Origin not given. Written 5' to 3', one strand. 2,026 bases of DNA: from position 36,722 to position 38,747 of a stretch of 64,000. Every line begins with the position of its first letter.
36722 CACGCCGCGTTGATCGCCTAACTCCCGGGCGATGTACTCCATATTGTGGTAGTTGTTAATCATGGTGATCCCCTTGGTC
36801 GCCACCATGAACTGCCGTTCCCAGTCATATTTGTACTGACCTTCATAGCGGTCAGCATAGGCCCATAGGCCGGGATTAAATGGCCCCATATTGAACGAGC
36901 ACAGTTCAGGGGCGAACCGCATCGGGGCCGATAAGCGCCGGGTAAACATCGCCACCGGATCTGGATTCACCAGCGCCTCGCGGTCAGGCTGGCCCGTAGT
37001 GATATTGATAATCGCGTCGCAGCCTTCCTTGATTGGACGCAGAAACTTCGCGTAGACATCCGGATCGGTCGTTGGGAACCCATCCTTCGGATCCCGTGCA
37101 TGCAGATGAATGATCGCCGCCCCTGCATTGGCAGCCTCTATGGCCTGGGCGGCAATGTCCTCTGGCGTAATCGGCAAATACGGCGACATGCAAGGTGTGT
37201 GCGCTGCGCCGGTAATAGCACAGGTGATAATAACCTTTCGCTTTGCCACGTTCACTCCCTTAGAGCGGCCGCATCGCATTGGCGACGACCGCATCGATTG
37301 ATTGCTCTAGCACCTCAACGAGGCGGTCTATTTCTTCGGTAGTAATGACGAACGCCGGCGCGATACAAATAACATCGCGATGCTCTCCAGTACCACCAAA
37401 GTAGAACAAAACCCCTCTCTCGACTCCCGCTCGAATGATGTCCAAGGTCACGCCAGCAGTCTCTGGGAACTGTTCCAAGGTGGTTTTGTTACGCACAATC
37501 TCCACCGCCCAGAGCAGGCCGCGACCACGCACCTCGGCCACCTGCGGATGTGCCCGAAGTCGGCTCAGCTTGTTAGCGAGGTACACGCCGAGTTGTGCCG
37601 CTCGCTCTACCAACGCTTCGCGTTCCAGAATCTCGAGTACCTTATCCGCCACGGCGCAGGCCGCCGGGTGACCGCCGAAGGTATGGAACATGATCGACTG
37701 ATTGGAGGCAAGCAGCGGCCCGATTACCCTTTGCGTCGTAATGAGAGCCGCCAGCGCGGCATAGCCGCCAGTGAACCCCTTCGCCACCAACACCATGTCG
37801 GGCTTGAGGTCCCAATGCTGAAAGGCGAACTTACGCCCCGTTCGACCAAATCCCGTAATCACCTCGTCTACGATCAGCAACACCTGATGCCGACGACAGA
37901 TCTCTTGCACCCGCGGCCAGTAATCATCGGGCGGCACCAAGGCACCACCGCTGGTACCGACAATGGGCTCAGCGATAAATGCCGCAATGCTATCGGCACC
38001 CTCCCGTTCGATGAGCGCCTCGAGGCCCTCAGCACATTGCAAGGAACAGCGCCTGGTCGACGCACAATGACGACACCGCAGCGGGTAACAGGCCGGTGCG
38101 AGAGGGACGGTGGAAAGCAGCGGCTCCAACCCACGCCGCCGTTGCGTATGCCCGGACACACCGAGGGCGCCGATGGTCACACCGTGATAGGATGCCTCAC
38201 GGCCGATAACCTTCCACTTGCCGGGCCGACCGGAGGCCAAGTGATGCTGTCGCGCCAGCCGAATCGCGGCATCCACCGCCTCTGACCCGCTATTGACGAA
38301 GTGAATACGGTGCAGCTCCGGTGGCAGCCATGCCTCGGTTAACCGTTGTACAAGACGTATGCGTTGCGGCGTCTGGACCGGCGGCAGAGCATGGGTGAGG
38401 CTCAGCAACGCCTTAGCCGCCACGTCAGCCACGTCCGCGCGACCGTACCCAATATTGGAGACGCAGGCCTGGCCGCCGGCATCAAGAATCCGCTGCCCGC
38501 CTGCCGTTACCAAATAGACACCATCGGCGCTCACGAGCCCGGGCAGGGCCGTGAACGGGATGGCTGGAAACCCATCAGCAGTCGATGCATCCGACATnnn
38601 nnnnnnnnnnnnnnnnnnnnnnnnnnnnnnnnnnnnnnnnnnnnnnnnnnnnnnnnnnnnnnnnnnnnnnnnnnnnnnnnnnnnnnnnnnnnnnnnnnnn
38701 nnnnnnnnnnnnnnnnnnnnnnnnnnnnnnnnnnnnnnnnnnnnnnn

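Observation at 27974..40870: Ten-gene, translationally coupled TonB-receptor operon: candidate uncharacterised locus for uptake and catabolism of D-amino-acid or murein peptides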

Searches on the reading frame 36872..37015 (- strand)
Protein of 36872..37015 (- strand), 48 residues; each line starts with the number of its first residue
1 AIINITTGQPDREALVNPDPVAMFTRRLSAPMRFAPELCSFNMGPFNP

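Call 39: find_related_loci(query=A2, collection=metagenome_contigs, flank=10000)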
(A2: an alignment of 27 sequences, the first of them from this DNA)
Query A2 (48 aa) in metagenome_contigs; peptide patterns used: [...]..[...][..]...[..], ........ (x = any residue, [..] = any of these).
260 stretches matched a pattern; 85 encode a relative of the query (tblastn E <= 1e-3); the best 80 are kept; 80 distinct loci.
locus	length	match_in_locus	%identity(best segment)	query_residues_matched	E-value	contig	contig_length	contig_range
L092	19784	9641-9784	100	1-48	1e-29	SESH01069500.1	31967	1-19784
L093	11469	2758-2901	100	1-48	1e-29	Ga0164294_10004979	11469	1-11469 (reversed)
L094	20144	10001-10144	98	1-48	1e-28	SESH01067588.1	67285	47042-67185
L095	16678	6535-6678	98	1-48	1e-28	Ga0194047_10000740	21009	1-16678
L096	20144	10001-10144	98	1-48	1e-28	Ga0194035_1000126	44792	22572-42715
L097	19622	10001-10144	92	1-48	3e-27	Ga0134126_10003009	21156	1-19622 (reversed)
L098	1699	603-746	81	1-48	3e-24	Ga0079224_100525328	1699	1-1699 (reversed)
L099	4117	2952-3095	79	1-48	6e-23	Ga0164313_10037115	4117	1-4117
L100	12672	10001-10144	77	1-48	1e-22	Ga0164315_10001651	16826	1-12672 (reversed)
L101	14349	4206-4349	77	1-48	9e-23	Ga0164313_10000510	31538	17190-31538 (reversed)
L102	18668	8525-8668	77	1-48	1e-22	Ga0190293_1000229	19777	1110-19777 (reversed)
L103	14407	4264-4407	77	1-48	1e-22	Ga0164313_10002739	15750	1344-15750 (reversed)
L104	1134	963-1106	77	1-48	1e-22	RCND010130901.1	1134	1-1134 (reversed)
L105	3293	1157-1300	75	1-48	3e-22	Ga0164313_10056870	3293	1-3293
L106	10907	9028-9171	71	1-48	4e-22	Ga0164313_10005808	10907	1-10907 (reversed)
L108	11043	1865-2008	75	1-48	4e-22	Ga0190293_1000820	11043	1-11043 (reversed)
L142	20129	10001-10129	62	1-47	8e-14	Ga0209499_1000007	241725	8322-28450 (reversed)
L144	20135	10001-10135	58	1-48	1e-13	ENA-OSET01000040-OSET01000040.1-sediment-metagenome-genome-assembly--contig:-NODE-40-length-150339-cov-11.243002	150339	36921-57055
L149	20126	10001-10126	55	2-48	4e-11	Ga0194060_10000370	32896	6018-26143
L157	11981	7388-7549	45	1-47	5e-9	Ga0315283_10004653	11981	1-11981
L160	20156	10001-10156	45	2-47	1e-8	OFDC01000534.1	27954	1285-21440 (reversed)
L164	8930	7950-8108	42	2-47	3e-8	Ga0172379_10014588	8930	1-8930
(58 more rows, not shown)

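Call 55: search_protein_families(library=pfam, proteins=[L157:8137-9480:+, L102:15559-16968:+, L149:8764-9759:+, L164:6703-7641:+, L160:16315-16734:+, L100:4266-5291:+, L142:8340-9431:-, L144:3330-4298:+, L144:5752-6876:+, L108:9090-10124:+], max_evalue=0.00001)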
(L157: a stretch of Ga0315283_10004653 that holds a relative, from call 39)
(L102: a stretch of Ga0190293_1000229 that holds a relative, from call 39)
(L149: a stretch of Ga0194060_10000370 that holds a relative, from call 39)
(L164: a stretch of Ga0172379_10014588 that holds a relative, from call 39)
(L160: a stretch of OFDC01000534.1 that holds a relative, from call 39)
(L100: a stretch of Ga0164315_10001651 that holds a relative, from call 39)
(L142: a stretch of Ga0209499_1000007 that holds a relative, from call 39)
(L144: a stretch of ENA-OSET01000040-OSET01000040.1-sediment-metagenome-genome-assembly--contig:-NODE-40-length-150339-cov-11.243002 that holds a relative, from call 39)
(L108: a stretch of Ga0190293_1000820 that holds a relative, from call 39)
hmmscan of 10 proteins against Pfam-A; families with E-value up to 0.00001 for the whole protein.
L157:8137-9480:+ (447 aa): 1 family
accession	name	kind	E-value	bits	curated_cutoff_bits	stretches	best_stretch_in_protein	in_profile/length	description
PF00202.27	Aminotran_3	-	4.8e-51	174.2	30.5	1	45-374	12-347/403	Aminotransferase class-III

L102:15559-16968:+ (469 aa): 2 families
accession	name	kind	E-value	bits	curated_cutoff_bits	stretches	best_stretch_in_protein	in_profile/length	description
PF13347.12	MFS_2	-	1.8e-63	215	27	1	18-435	4-426/427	MFS/sugar transport protein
PF07690.21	MFS_1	-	2.4e-15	56.8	33.4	1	24-374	12-338/347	Major Facilitator Superfamily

L149:8764-9759:+ (331 aa): 4 families
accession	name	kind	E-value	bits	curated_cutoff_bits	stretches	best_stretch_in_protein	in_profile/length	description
PF13561.12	adh_short_C2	-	4.2e-52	177.5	27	1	76-311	5-236/236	Enoyl-(Acyl carrier protein) reductase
PF00106.31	adh_short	-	4.1e-36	124.7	26.6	1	69-259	2-190/195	short chain dehydrogenase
PF23441.1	SDR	-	1.2e-13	51.5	27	1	70-310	10-255/258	SDR-like rossmann domain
PF08659.16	KR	-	8.3e-10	39.3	22.6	1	71-230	4-162/180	KR domain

L164:6703-7641:+ (312 aa): 2 families
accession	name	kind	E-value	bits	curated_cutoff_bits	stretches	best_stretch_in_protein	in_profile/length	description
PF08450.18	SGL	-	2.9e-44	152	26.3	1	14-288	1-245/246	SMP-30/Gluconolactonase/LRE-like region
PF01436.27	NHL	-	1.3e-07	31.7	20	0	232-244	7-19/28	NHL repeat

L160:16315-16734:+ (139 aa): 0 families

L100:4266-5291:+ (341 aa): 3 families
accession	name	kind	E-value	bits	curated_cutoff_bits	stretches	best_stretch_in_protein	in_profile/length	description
PF03060.21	NMO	-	5.4e-43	148.1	28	1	14-325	3-329/331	Nitronate monooxygenase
PF01070.24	FMN_dh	-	5.8e-08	32.6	24.9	1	144-220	230-306/350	FMN-dependent dehydrogenase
PF00478.31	IMPDH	-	7.9e-08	32.1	25.6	0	181-224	201-244/345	IMP dehydrogenase / GMP reductase domain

L142:8340-9431:- (363 aa): 1 family
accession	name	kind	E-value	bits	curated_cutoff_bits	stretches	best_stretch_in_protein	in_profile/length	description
PF00180.25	Iso_dh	-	1.9e-87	294.2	27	1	7-355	2-348/348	Isocitrate/isopropylmalate dehydrogenase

L144:3330-4298:+ (322 aa): 4 families
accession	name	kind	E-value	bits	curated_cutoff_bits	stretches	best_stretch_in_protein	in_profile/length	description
PF00561.26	Abhydrolase_1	-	7.2e-29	101.6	25.8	1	40-295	2-240/245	alpha/beta hydrolase fold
PF12146.15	Hydrolase_4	-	1.3e-12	48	27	1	41-170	7-140/239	Serine aminopeptidase, S33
PF12697.13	Abhydrolase_6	-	5.8e-11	43.9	26.3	1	41-297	1-208/217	Alpha/beta hydrolase family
PF08386.16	Abhydrolase_4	-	3.8e-06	27.4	21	1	253-294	33-74/103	TAP-like protein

L144:5752-6876:+ (374 aa): 1 family
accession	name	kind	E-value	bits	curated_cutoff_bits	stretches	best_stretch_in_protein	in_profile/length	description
PF03417.21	AAT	-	1.4e-14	54.7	23.2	1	132-326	8-188/225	Acyl-coenzyme A:6-aminopenicillanic acid acyl-transferase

L108:9090-10124:+ (344 aa): 1 family
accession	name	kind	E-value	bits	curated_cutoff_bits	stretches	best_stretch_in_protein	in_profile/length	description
PF00923.25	TAL_FSA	-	9.6e-24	84.6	27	1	19-294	5-254/285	Transaldolase/Fructose-6-phosphate aldolase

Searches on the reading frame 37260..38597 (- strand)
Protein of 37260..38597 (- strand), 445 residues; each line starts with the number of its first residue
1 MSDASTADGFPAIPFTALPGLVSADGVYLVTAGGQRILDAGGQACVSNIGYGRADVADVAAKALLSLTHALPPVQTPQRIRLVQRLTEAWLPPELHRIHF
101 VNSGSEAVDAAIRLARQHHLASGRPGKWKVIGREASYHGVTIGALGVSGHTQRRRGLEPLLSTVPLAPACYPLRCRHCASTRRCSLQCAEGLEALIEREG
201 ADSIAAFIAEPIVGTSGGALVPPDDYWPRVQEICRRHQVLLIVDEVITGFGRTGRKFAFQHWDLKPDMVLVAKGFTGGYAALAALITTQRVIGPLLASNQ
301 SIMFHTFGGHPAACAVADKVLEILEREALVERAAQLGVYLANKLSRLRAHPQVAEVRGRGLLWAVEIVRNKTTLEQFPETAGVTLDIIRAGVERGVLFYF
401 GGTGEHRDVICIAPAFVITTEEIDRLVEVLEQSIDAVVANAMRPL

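Call 3: search_protein_families(library=pfam, proteins=[window:37260-38597:-])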
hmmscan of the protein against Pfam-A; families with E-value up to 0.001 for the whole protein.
window:37260-38597:- (445 aa): 1 family
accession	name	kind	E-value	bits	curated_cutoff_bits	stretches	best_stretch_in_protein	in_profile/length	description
PF00202.27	Aminotran_3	-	6.2e-90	302.2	30.5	1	23-433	15-402/403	Aminotransferase class-III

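Call 4: search_protein_families(library=ncbifam, proteins=[window:37260-38597:-])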
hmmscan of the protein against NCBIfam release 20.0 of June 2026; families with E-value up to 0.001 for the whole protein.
window:37260-38597:- (445 aa): 71 families (the best 25 are shown)
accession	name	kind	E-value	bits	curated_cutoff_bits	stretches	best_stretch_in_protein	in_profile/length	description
NF005375.0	PRK06917.1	equivalog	9.4e-112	374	535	1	19-440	16-442/448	aspartate aminotransferase family protein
NF005685.0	PRK07483.1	equivalog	3.3e-105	352.5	485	1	17-441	12-442/444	aspartate aminotransferase family protein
NF005102.0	PRK06541.1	equivalog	8e-101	337.8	574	1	18-437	35-456/460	aspartate aminotransferase family protein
NF005682.0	PRK07480.1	subfamily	1.6e-100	337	510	1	22-440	40-455/459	aminotransferase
NF005812.0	PRK07678.1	subfamily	1.4e-98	330.4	488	1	23-436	35-449/451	aminotransferase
NF004767.0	PRK06105.1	subfamily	4.4e-95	318.9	517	1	23-441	36-454/460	aminotransferase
NF005447.0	PRK07036.1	equivalog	8.3e-95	318.2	618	1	21-440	39-458/468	aminotransferase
NF005683.0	PRK07481.1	subfamily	1.1e-93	314.7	575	1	22-437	33-450/453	hypothetical protein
NF005684.0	PRK07482.1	subfamily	1.2e-89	301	687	1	23-441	38-459/464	hypothetical protein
TIGR00508.1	bioA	equivalog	3.2e-80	269.8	405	1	22-434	18-418/419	adenosylmethionine--8-amino-7-oxononanoate transaminase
NF004625.0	PRK05965.1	subfamily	3.4e-80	270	729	1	21-441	32-452/460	hypothetical protein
NF052567.1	OmAmTferAptACaul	equivalog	3.3e-79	266.6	500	1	21-436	22-430/431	omega-aminotransferase AptA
NF004718.0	PRK06062.1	subfamily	2.5e-77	260.4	472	1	21-438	42-450/454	hypothetical protein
NF005993.0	PRK08117.1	subfamily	8.1e-77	258.6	574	1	21-437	29-430/433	aspartate aminotransferase family protein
NF049939.1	HyAminethphonNHLyPbfA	equivalog_domain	1.1e-75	254.7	525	1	20-436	46-441/442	(R)-1-hydroxy-2-aminoethylphosphonate ammonia-lyase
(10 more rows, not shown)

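Call 32: search_solved_structures(query=window:37260-38597:-, max_evalue=1e-40)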
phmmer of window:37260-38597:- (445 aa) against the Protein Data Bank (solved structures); distinct sequences matched with E-value up to 1e-40: 83 (the best 60 are shown).
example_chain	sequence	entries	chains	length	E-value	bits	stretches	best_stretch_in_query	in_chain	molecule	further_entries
3n5m_A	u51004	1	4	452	2.7e-77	263.8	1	22-434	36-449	Adenosylmethionine-8-amino-7-oxononanoate aminotransferase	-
6io1_A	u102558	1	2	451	3.7e-75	256.7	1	21-433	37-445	Aminotransferase, class III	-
6gwi_A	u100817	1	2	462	6.6e-75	255.9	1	21-437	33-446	Putrescine aminotransferase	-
5kr5_A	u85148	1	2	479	2.8e-74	253.9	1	17-438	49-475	4-aminobutyrate transaminase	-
5kr4_A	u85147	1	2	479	3e-74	253.7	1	17-438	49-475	4-aminobutyrate transaminase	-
5kr3_A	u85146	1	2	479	3.7e-74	253.4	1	17-438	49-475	4-aminobutyrate transaminase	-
7ypm_A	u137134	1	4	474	6.7e-72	246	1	22-437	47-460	Aspartate aminotransferase family protein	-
5ti8_A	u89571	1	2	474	1.9e-71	244.5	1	22-441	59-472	Aminotransferase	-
7ypn_B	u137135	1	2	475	2.7e-71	244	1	22-437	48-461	Aspartate aminotransferase family protein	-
7qyg_A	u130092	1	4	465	3.1e-71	243.8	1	22-436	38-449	Aminotransferase TR2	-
7qx0_A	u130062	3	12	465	3.9e-71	243.5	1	22-436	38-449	Aminotransferase TR2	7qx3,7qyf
6s54_A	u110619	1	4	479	8.5e-71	242.4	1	22-434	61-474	Aspartate aminotransferase family protein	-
6fyq_A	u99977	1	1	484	1.3e-70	241.8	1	23-434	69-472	amine transaminase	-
5kr6_A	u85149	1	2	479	2e-70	241.1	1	18-438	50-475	4-aminobutyrate transaminase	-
5lh9_A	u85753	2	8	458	1.3e-69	238.5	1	22-432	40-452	OMEGA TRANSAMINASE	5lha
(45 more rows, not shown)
